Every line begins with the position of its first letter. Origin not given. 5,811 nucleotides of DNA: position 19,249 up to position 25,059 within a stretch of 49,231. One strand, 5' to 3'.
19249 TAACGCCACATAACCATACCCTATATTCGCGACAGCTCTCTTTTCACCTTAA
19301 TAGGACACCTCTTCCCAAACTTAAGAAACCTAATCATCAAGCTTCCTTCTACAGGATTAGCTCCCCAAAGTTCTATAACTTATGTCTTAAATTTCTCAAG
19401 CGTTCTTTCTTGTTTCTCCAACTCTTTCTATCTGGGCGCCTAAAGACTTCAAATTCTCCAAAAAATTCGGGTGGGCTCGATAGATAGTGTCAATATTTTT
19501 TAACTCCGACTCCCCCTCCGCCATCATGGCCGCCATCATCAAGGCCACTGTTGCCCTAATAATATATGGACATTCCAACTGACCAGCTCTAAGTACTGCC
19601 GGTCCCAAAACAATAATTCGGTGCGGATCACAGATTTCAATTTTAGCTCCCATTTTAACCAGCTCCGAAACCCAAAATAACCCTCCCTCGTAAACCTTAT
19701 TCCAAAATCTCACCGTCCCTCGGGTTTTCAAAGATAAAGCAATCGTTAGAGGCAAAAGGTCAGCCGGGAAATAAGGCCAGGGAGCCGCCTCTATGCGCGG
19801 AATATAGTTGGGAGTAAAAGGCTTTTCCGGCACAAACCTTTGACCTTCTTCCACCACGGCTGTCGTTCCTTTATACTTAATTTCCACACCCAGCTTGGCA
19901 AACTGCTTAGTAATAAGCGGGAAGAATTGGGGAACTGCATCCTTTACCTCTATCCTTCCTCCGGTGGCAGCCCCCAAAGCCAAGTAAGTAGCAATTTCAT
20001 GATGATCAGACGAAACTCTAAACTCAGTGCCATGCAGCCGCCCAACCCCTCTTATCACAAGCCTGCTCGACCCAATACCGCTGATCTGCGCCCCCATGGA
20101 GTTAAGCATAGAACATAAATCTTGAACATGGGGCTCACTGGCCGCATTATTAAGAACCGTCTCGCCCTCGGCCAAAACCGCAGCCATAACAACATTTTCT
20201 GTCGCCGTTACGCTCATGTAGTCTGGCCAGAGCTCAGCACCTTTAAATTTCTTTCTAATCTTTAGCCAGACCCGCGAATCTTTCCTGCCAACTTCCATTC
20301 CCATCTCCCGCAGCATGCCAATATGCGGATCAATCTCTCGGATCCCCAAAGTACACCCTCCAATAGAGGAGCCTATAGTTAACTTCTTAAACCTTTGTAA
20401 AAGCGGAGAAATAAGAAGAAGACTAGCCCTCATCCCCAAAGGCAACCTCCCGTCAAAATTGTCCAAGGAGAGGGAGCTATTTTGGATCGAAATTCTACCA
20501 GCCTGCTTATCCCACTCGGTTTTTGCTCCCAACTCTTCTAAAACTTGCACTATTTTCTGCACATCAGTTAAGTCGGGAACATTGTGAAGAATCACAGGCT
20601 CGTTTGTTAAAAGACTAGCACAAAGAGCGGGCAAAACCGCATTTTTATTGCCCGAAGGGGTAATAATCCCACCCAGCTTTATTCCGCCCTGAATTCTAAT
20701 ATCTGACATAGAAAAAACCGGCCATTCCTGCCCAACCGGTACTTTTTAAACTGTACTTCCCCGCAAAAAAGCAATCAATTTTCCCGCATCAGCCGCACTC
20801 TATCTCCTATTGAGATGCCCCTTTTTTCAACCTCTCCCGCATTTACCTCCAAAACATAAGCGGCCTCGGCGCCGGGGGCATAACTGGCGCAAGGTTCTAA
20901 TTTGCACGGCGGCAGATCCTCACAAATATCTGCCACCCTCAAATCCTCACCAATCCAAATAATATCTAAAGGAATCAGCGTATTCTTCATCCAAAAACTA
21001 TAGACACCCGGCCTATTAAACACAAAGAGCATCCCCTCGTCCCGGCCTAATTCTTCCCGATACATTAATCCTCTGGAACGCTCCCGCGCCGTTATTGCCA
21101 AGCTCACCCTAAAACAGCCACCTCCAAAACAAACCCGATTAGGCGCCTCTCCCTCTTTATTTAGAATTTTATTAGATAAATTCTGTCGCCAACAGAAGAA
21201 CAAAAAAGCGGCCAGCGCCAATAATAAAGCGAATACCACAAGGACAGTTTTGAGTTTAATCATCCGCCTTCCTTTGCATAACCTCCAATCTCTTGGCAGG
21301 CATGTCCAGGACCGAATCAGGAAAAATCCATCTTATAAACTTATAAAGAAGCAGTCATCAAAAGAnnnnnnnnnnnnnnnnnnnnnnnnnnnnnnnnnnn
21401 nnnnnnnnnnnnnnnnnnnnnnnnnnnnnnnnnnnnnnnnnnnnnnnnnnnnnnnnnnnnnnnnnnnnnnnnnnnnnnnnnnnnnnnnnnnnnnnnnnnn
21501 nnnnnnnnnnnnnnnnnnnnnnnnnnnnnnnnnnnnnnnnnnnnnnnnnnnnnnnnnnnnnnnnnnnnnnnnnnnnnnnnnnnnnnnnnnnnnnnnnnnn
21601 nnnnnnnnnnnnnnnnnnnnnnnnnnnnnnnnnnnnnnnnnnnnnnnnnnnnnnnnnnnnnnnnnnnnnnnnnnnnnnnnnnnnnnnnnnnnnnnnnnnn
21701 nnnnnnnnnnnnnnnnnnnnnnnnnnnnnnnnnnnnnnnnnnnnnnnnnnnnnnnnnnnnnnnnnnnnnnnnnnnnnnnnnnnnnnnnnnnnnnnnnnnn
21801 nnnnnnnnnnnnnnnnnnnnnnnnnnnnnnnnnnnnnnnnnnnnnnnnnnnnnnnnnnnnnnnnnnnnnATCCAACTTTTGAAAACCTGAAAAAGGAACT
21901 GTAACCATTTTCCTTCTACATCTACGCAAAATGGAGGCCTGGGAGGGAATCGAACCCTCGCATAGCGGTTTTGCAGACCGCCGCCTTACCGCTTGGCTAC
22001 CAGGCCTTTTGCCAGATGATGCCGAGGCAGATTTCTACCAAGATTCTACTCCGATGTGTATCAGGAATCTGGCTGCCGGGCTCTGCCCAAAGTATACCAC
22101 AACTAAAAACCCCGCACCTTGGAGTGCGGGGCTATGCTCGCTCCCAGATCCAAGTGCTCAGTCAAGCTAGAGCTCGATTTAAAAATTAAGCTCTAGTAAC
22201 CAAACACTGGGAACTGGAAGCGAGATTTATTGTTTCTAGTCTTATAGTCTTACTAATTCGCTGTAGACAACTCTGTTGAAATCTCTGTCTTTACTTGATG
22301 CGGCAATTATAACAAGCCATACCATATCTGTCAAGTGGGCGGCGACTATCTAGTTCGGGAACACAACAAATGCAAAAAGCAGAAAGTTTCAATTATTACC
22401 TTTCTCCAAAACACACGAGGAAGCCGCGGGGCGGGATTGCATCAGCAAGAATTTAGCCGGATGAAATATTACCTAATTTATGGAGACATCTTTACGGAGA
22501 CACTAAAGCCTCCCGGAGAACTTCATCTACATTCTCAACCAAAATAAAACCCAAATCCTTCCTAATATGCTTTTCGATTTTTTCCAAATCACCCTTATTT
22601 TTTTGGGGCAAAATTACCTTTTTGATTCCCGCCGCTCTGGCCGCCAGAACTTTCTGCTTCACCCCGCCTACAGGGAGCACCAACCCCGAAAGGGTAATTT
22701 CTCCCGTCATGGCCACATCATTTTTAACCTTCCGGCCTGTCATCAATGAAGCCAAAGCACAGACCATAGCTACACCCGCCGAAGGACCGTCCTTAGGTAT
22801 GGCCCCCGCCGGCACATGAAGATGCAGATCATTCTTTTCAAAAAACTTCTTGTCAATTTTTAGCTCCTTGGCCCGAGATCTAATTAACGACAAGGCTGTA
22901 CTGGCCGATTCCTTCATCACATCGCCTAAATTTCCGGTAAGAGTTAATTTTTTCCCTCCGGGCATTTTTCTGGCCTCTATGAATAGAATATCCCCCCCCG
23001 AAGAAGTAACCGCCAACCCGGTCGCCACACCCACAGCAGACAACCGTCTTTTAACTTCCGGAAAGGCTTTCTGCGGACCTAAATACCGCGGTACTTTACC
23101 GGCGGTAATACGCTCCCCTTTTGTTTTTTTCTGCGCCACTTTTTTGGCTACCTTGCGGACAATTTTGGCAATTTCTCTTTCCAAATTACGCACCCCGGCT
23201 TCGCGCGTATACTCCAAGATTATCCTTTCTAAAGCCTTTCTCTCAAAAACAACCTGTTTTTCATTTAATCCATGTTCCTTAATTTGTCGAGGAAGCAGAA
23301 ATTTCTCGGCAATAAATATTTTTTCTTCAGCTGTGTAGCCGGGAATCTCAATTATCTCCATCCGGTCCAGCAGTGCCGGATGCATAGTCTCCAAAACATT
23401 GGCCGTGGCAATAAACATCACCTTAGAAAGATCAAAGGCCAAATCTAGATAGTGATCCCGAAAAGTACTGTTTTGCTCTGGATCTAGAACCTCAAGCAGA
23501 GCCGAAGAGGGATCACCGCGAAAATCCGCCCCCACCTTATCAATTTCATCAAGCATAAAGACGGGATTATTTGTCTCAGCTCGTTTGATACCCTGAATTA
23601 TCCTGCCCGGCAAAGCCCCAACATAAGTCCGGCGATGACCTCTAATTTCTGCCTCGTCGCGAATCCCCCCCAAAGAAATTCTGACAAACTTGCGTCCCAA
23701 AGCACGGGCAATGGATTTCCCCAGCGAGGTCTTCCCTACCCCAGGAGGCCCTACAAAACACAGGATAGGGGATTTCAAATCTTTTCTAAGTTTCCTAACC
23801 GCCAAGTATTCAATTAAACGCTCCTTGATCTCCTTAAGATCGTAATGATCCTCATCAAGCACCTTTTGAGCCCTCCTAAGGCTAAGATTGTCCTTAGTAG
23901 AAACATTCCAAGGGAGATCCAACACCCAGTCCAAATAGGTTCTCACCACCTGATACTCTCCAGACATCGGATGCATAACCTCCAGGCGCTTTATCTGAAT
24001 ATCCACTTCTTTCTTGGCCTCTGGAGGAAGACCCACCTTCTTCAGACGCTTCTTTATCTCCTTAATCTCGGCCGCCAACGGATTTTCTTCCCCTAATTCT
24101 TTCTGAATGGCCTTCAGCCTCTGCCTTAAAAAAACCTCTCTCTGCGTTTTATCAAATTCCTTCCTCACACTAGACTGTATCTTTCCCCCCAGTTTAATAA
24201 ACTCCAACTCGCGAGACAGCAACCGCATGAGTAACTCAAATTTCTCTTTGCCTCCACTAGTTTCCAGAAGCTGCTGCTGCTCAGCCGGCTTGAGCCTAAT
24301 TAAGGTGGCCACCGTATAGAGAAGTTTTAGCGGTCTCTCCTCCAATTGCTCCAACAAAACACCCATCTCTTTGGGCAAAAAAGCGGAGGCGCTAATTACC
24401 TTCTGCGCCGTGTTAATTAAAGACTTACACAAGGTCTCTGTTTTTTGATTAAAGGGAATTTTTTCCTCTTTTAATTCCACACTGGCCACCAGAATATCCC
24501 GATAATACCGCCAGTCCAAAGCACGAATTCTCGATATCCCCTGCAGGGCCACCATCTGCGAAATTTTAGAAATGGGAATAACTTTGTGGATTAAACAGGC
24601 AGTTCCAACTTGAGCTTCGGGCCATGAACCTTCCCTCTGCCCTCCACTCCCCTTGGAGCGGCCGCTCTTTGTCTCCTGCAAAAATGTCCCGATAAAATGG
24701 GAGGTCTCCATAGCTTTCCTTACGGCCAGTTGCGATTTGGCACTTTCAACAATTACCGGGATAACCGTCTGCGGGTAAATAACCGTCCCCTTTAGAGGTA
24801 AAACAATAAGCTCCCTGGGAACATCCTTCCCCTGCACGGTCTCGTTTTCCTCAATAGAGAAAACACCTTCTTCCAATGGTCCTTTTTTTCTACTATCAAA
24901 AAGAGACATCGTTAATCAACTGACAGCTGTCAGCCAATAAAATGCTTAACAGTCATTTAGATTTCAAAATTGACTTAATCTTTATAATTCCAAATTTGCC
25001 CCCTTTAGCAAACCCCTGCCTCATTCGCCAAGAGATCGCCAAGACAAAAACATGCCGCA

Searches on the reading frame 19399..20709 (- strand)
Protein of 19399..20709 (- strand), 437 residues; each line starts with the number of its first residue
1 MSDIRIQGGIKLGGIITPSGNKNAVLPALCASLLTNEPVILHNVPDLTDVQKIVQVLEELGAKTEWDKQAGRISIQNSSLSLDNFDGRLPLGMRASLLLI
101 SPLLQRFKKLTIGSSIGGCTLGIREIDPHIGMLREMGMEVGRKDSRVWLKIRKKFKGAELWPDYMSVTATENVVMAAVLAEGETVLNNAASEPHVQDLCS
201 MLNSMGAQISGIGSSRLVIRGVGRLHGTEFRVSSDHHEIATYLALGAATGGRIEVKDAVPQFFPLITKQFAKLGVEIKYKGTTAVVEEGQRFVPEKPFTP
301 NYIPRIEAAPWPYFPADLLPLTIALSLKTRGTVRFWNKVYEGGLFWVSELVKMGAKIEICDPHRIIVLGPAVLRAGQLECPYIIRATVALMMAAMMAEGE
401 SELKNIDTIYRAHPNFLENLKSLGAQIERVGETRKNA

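Call 102: search_protein_families(library=pfam, proteins=[window:19399-20709:-], max_evalue=0.001)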
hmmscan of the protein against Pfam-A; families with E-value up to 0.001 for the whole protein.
window:19399-20709:- (437 aa): 1 family
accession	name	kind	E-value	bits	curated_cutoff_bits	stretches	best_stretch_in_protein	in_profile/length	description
PF00275.25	EPSP_synthase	-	2.2e-61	208.3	22.8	1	7-420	2-417/417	EPSP synthase (3-phosphoshikimate 1-carboxyvinyltransferase)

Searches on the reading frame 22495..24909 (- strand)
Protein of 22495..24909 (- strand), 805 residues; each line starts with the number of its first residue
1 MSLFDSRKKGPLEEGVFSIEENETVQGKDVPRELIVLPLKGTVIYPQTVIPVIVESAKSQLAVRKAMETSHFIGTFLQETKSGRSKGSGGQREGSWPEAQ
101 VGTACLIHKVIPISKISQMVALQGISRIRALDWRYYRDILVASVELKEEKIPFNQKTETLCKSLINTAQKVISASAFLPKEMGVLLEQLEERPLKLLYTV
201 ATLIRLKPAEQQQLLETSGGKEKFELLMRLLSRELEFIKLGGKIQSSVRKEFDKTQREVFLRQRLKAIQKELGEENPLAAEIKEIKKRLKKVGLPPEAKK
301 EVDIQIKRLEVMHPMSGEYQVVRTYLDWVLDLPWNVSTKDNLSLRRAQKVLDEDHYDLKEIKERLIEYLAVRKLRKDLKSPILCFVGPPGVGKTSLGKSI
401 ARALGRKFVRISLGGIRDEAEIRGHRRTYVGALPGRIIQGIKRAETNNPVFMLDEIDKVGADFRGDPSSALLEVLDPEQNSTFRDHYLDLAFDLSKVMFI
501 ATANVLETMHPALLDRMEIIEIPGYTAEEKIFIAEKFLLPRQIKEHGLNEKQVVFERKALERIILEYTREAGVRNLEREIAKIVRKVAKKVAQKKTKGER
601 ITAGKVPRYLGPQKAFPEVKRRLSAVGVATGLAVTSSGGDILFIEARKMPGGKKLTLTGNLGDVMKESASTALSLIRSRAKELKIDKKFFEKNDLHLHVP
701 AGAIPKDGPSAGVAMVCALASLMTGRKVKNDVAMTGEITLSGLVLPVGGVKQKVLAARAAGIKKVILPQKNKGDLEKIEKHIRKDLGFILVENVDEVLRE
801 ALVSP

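Call 102: search_protein_families(library=pfam, proteins=[window:22495-24909:-], max_evalue=0.001)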
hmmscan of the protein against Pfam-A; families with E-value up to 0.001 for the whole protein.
window:22495-24909:- (805 aa): 8 families
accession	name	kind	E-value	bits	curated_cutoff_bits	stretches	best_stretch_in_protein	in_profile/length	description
PF05362.19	Lon_C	-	4.4e-84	281.6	21.1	1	601-803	2-204/205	Lon protease (S16) C-terminal proteolytic domain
PF00004.35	AAA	-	3.2e-26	92.8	21.2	1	383-520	1-126/131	ATPase family associated with various cellular activities (AAA)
PF02190.22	LON_substr_bdg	-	1.8e-24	87.2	28.7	1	33-233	1-200/200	ATP-dependent protease La (LON) substrate-binding domain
PF22667.2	Lon_lid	-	1.1e-22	79.9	27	1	544-597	1-54/57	Lon protease AAA+ ATPase lid domain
PF07728.20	AAA_5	-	1.2e-08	35.5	22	1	383-517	2-139/139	AAA domain (dynein-related subfamily)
PF13541.12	ChlI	-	7.1e-08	32.8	27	1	645-771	2-121/121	Subunit ChlI of Mg-chelatase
PF07724.20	AAA_2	-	0.00044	20.8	27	0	384-505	7-125/166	AAA domain (Cdc48 subfamily)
PF05496.18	RuvB_N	-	0.00089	19.5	27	0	355-412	9-65/159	Holliday junction DNA helicase RuvB P-loop domain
